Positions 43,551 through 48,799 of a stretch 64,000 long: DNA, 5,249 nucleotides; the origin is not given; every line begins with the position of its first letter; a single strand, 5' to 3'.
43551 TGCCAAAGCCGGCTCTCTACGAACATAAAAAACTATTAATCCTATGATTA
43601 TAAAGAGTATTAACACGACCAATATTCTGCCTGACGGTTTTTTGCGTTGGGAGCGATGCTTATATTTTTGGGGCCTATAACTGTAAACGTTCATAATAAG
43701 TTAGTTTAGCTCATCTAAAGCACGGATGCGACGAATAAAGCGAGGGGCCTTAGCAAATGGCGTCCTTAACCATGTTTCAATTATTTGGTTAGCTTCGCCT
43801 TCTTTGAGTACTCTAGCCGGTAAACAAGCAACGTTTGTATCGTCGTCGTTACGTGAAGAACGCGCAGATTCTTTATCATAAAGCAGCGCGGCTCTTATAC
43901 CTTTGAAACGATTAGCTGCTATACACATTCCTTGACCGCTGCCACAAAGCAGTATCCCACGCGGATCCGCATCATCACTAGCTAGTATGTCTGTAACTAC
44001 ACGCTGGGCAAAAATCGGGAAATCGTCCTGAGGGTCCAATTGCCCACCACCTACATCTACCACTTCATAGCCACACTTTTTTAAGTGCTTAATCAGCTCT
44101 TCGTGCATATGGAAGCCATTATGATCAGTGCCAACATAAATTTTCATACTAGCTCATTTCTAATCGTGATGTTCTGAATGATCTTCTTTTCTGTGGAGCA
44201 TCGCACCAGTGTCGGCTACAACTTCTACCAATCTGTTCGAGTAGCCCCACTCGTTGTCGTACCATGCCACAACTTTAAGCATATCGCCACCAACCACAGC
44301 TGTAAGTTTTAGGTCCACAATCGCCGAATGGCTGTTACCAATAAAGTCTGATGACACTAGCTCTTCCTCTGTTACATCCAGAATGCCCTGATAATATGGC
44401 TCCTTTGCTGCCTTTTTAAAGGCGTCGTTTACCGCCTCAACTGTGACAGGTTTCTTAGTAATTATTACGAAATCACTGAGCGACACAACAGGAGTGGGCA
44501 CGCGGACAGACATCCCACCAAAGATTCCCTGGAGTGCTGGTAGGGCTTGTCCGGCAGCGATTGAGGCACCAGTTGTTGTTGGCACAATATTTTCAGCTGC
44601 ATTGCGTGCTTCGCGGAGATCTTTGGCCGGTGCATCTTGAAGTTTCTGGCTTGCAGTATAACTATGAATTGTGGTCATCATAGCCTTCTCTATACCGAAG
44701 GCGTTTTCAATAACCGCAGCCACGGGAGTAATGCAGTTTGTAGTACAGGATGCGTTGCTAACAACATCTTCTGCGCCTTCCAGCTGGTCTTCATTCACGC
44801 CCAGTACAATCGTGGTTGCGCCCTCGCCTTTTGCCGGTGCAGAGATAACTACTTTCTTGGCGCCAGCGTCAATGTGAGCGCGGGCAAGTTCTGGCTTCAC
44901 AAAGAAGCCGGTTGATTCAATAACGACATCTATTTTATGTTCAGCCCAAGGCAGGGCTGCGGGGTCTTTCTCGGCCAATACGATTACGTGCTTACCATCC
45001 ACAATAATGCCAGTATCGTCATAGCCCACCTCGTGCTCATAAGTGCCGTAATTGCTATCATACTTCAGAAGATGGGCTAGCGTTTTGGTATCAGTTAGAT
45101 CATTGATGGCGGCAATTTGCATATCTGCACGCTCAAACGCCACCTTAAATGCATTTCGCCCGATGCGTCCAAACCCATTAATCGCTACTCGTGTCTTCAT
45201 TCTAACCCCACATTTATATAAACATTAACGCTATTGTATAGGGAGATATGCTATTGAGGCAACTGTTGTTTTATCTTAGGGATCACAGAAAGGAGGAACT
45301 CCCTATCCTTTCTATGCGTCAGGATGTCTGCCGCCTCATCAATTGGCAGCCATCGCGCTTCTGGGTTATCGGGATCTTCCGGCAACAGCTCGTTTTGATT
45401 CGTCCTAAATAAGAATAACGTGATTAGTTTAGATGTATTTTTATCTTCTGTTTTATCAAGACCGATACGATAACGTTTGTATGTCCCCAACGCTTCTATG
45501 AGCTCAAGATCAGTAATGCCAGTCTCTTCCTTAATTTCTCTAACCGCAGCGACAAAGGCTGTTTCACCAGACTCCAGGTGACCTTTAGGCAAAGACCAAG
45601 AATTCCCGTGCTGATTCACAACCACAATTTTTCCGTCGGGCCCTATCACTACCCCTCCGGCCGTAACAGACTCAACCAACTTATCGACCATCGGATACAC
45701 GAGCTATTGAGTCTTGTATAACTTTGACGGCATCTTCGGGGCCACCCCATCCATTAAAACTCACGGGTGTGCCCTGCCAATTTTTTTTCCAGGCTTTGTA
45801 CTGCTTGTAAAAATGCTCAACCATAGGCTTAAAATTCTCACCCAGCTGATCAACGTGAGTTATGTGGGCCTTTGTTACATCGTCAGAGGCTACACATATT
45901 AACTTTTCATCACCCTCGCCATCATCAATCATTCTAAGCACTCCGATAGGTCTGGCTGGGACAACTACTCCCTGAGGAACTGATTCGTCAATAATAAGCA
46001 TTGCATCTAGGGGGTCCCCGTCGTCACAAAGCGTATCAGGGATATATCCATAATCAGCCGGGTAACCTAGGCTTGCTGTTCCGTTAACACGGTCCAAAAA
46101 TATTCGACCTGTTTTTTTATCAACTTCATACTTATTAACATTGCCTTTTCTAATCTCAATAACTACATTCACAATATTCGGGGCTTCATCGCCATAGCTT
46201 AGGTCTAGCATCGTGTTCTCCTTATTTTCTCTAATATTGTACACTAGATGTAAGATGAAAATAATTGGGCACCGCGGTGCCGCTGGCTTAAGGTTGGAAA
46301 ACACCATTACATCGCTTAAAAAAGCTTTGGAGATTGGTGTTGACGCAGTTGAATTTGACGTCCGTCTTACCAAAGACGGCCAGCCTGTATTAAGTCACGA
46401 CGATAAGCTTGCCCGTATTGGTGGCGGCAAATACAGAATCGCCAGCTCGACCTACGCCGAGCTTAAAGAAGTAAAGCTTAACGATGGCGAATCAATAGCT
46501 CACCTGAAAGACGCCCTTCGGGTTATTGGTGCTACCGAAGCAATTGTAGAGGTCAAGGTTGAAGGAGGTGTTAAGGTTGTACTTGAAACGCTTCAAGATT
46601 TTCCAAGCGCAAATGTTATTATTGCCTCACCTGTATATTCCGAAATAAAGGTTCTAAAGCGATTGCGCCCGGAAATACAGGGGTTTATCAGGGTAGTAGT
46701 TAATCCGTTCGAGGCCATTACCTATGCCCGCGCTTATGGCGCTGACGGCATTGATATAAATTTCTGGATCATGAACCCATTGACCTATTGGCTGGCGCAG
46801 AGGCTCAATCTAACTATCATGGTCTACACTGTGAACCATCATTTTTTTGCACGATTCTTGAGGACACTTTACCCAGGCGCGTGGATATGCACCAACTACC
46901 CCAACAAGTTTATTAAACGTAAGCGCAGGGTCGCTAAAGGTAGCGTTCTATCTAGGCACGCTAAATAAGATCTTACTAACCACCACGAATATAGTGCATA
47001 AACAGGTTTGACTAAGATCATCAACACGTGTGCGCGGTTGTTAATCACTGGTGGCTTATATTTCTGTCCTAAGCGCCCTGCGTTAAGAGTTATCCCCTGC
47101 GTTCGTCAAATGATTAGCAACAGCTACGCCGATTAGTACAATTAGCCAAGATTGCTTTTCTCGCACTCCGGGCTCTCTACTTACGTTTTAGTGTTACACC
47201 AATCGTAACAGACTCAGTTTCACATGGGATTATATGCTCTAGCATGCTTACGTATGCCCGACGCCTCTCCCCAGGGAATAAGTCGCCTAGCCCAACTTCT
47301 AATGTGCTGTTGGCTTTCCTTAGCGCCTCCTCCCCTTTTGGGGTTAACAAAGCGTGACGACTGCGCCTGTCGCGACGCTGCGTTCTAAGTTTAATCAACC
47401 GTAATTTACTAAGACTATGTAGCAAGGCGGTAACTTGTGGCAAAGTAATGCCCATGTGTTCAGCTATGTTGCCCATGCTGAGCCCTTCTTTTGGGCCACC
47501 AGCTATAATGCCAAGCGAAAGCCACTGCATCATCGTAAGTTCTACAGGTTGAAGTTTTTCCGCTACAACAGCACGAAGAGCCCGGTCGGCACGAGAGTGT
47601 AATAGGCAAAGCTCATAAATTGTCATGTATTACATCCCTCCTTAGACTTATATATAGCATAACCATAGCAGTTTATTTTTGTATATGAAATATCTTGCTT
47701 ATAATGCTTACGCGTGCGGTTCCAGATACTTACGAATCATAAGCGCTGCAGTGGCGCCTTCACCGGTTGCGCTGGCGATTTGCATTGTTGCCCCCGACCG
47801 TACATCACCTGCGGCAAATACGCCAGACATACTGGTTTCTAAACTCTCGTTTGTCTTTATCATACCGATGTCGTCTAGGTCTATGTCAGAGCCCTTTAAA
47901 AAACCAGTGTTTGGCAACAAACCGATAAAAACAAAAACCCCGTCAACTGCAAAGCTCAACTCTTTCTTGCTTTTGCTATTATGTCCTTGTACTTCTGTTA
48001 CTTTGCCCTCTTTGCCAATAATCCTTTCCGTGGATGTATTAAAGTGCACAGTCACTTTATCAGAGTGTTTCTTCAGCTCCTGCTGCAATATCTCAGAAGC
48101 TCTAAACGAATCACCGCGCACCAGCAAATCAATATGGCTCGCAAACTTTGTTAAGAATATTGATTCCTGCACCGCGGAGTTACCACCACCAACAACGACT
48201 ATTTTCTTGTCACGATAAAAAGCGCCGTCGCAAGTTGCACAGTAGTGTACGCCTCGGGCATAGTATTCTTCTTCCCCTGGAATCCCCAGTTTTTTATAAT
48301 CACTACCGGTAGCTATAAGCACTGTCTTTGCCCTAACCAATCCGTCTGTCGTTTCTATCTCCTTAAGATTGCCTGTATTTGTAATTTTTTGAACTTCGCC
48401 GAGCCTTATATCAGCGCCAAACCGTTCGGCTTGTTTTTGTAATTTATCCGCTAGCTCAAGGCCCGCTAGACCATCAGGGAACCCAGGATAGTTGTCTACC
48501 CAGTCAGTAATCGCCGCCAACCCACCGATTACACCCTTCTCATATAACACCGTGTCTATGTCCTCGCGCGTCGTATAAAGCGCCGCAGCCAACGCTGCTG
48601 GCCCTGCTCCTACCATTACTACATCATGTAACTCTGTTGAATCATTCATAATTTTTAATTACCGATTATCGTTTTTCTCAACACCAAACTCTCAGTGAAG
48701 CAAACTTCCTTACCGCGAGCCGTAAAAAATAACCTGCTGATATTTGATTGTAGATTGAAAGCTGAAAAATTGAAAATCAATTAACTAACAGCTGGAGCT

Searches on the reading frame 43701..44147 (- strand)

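Call 15: search_protein_families(library=pfam, max_evalue=0.000001, proteins=[window:43701-44147:-])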
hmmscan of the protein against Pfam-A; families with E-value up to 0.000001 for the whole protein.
window:43701-44147:- (148 aa): 1 family
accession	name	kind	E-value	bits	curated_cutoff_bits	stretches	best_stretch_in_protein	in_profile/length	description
PF02502.23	LacAB_rpiB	-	2.1e-42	144.8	24.7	1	3-143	1-137/138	Ribose/Galactose Isomerase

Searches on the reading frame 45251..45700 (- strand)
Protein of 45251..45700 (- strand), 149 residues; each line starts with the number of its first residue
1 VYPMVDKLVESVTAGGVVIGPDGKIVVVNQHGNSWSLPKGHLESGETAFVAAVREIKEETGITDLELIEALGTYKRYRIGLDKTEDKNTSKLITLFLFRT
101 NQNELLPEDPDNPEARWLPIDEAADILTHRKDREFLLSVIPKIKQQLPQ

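Call 15: search_protein_families(library=pfam, max_evalue=0.000001, proteins=[window:45251-45700:-])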
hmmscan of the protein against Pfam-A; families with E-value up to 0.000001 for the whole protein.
window:45251-45700:- (149 aa): 1 family
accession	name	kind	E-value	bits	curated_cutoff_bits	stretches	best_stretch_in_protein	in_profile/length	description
PF00293.34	NUDIX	-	1.3e-22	80.7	21.1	1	12-135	4-130/134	NUDIX domain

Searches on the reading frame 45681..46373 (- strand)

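Call 15: search_protein_families(library=pfam, max_evalue=0.000001, proteins=[window:45681-46373:-])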
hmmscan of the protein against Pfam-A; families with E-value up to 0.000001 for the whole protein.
window:45681-46373:- (230 aa): 1 family
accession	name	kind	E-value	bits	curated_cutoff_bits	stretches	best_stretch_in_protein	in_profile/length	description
PF00719.24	Pyrophosphatase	-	3.8e-47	160.4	23.5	1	70-226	1-152/153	Inorganic pyrophosphatase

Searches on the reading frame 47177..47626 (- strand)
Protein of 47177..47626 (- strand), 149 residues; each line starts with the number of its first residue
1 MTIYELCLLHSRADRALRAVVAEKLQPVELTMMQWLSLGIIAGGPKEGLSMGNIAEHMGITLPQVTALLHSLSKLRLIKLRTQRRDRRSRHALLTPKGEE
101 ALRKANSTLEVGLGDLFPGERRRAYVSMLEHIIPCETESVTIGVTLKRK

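Call 30: search_protein_families(library=pfam, max_evalue=10, proteins=[window:47177-47626:-])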
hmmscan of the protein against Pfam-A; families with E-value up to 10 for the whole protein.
window:47177-47626:- (149 aa): 9 families
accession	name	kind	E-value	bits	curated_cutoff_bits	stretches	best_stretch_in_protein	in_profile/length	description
PF12802.13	MarR_2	-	8.1e-10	39.2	27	1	30-89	3-61/61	MarR family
PF13551.12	HTH_29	-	0.00041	20.8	28.1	1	47-97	10-61/64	Winged helix-turn helix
PF09339.16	HTH_IclR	-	0.0029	17.8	22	1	47-78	17-48/52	IclR helix-turn-helix domain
PF01047.28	MarR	-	0.007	16.7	24.6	1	46-89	15-58/59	MarR family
PF13545.12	HTH_Crp_2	-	0.007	16.7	27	1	49-84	23-57/70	Crp-like helix-turn-helix domain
PF24409.1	wHTH-PRTase_assc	-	0.051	14.1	27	1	51-107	14-60/83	wHTH-PRTase associated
PF13744.12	HTH_37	-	0.058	13.6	27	1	47-81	30-65/80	Helix-turn-helix domain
PF02002.24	TFIIE_alpha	-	0.094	13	22.9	1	53-87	32-66/105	TFIIE alpha subunit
PF14394.12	DUF4423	-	0.19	11.9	30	1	50-96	38-84/165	Domain of unknown function (DUF4423)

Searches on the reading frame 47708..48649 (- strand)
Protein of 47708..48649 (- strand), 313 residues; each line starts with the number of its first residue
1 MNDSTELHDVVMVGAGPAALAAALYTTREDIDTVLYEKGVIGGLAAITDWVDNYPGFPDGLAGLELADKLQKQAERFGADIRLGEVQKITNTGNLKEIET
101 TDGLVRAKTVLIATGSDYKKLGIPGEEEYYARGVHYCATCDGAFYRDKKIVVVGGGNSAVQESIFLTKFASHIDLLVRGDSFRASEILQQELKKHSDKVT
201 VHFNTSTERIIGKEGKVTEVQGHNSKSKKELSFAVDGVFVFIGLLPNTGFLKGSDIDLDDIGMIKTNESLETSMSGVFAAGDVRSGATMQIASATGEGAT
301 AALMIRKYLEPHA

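Call 15: search_protein_families(library=pfam, max_evalue=0.000001, proteins=[window:47708-48649:-])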
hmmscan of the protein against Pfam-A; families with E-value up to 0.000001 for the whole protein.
window:47708-48649:- (313 aa): 3 families
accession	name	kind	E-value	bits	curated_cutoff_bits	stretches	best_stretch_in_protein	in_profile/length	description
PF07992.20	Pyr_redox_2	-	8.7e-49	166.9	26.1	1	8-298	1-291/291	Pyridine nucleotide-disulphide oxidoreductase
PF13738.12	Pyr_redox_3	-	2.3e-27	96.5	30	1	62-281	79-305/305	Pyridine nucleotide-disulphide oxidoreductase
PF00070.33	Pyr_redox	-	4.6e-14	53.1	22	1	149-222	1-79/82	Pyridine nucleotide-disulphide oxidoreductase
